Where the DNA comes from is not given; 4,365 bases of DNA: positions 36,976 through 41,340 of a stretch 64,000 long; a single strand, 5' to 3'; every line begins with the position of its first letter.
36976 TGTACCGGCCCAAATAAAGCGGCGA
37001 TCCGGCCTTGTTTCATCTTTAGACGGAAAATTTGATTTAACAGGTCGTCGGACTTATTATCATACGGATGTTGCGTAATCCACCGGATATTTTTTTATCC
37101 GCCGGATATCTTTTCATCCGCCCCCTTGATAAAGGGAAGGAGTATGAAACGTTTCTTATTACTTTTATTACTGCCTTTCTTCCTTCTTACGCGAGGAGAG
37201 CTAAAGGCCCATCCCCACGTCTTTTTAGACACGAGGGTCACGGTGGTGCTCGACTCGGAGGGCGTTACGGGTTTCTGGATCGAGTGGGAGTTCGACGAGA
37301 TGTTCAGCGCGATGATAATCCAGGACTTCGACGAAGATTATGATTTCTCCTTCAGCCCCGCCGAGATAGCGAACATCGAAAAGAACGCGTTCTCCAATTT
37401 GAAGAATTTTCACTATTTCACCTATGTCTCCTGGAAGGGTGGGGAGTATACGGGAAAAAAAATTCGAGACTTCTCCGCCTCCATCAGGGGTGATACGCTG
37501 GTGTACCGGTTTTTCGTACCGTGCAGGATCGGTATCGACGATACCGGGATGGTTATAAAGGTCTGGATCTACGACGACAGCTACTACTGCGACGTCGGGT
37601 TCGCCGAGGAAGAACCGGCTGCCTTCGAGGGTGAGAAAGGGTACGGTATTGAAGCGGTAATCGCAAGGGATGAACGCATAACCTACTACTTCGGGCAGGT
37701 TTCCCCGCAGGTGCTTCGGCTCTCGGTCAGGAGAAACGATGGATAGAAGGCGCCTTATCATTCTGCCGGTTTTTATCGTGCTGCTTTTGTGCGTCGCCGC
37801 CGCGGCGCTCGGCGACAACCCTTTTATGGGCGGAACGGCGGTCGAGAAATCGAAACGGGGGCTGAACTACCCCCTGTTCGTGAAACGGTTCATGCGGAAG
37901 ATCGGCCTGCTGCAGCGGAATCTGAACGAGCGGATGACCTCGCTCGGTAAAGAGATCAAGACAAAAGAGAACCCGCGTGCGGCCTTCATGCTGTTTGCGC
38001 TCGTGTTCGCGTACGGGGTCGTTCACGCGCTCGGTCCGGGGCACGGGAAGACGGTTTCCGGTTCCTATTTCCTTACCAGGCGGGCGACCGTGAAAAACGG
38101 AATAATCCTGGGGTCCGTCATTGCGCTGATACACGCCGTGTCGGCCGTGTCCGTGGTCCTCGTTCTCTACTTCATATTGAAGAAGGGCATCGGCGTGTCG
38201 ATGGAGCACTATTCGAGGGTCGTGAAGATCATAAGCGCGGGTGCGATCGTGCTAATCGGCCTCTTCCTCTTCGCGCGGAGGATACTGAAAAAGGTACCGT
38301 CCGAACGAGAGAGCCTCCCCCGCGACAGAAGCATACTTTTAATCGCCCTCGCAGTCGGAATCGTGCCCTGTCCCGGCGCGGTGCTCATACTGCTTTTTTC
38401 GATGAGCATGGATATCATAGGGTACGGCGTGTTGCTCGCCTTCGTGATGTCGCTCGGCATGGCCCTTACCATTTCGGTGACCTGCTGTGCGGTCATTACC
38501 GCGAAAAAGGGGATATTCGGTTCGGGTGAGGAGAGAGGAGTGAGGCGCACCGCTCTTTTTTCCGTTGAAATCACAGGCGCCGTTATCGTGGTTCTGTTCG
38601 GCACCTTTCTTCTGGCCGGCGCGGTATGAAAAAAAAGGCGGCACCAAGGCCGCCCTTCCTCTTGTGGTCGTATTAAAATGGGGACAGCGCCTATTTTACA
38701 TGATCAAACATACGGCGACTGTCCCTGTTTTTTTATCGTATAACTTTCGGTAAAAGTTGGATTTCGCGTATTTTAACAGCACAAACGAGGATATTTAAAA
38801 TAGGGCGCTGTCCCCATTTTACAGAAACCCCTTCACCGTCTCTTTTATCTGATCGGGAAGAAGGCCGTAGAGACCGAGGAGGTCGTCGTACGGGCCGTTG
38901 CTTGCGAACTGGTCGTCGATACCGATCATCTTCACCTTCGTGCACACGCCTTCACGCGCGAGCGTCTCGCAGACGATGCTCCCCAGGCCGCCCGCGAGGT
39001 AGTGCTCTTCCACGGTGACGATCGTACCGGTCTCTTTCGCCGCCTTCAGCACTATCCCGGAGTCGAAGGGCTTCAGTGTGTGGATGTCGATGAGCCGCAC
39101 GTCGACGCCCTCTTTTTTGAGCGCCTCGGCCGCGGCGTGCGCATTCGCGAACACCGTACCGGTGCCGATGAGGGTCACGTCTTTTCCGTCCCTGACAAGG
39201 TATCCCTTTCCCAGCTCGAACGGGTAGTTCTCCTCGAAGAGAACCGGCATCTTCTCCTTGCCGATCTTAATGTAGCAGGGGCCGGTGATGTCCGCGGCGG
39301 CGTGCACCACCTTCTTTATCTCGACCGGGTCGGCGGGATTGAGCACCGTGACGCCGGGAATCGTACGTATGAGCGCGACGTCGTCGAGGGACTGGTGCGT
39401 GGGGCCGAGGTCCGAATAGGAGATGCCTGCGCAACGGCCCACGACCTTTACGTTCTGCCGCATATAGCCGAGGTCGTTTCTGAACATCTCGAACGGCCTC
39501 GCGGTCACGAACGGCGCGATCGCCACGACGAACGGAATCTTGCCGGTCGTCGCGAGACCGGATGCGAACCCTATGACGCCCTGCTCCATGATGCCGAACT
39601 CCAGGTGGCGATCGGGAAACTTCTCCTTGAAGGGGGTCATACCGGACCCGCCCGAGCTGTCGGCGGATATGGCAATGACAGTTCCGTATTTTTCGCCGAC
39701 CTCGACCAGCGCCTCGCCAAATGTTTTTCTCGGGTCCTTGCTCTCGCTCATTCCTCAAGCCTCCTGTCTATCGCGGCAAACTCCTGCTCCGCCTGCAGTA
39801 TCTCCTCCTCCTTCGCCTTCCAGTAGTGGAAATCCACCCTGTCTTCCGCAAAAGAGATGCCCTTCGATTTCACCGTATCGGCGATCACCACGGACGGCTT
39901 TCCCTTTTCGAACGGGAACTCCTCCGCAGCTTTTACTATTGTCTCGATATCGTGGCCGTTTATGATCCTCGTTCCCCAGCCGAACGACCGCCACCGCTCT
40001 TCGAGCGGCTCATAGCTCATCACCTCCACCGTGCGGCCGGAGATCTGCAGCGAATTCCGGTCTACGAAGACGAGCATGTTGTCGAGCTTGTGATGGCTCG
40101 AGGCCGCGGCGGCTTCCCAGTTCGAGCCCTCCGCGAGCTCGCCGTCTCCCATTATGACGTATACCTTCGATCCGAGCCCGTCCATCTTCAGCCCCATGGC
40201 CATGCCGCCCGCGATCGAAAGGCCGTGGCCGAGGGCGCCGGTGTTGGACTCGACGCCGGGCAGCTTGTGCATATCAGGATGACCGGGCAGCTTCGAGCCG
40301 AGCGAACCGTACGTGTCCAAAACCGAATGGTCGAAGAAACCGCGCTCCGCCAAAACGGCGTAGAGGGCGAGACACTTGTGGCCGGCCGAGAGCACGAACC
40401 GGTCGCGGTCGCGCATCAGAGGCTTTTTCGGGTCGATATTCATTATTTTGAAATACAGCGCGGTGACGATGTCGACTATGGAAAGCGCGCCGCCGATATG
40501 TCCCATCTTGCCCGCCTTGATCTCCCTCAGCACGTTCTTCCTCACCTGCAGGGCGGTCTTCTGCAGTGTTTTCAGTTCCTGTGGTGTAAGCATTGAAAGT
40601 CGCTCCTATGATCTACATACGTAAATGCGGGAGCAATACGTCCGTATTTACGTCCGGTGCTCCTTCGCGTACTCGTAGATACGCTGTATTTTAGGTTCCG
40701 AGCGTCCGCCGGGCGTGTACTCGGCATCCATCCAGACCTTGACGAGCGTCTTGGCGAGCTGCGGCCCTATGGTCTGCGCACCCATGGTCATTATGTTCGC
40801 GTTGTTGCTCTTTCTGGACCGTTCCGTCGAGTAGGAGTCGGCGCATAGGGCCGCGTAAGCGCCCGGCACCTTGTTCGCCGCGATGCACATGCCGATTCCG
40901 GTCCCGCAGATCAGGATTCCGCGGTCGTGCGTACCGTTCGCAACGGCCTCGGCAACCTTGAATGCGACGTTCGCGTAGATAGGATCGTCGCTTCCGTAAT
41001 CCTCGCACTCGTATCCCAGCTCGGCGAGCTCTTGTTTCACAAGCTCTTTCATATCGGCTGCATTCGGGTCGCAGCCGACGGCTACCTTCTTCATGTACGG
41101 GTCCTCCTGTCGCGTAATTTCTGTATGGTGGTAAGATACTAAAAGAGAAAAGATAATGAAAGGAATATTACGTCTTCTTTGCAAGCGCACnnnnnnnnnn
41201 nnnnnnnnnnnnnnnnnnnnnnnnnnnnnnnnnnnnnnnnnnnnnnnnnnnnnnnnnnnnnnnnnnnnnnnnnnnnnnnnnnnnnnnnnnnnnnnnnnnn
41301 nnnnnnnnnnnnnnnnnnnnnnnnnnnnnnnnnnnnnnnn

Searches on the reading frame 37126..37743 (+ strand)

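Call 48: search_protein_families(library=pfam, proteins=[window:37126-37743:+], max_evalue=0.001)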
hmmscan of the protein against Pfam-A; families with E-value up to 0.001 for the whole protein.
window:37126-37743:+ (206 aa): 1 family
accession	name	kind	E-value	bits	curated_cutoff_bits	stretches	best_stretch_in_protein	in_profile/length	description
PF06226.18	DUF1007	-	2.2e-39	136.1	27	1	16-176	3-166/211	Protein of unknown function (DUF1007)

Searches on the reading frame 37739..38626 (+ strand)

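Call 48: search_protein_families(library=pfam, proteins=[window:37739-38626:+], max_evalue=0.001)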
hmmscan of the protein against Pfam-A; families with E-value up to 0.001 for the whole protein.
window:37739-38626:+ (296 aa): 1 family
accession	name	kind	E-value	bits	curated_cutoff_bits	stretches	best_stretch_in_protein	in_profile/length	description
PF03824.22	NicO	-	4e-16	59.6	27.7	2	84-193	3-111/287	High-affinity nickel-transport protein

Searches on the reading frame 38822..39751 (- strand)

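Call 48: search_protein_families(library=pfam, proteins=[window:38822-39751:-], max_evalue=0.001)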
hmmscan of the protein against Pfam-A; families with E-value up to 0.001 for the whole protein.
window:38822-39751:- (310 aa): 4 families
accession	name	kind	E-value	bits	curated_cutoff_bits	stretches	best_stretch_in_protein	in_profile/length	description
PF02779.29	Transket_pyr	-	2.3e-34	119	27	1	7-167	5-171/174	Transketolase, pyrimidine binding domain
PF02780.25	Transketolase_C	-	6e-30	104.2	25.9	1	181-302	1-124/124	Transketolase, C-terminal domain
PF17147.9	PFOR_II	-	6.1e-07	30.2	27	1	191-263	2-74/102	Pyruvate:ferredoxin oxidoreductase core domain II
PF22613.1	Transketolase_C_1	-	9.3e-05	23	27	1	184-232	3-54/113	Transketolase-like TK C-terminal domain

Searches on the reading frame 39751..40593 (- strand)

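Call 48: search_protein_families(library=pfam, proteins=[window:39751-40593:-], max_evalue=0.001)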
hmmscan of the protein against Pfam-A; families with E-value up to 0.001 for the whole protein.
window:39751-40593:- (281 aa): 4 families
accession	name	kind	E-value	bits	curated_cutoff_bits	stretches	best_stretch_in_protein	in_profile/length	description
PF00456.26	Transketolase_N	-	2e-50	172.1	22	1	16-272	8-275/334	Transketolase, thiamine diphosphate binding domain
PF13292.11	DXP_synthase_N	-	3.6e-11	43.3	21.2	1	7-186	15-177/274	1-deoxy-D-xylulose-5-phosphate synthase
PF00676.26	E1_dh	-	2e-06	27.4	22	1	76-244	59-228/300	Dehydrogenase E1 component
PF09364.15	XFP_N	-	5.5e-05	22.6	23.7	1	109-223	130-244/364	XFP N-terminal domain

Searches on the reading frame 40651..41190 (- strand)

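Call 48: search_protein_families(library=pfam, proteins=[window:40651-41190:-], max_evalue=0.001)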
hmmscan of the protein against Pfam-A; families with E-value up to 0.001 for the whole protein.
window:40651-41190:- (180 aa): 1 family
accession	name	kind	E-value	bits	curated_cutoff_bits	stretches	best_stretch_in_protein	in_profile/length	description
PF02502.23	LacAB_rpiB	-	7.7e-47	159.2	24.7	1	36-171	1-138/138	Ribose/Galactose Isomerase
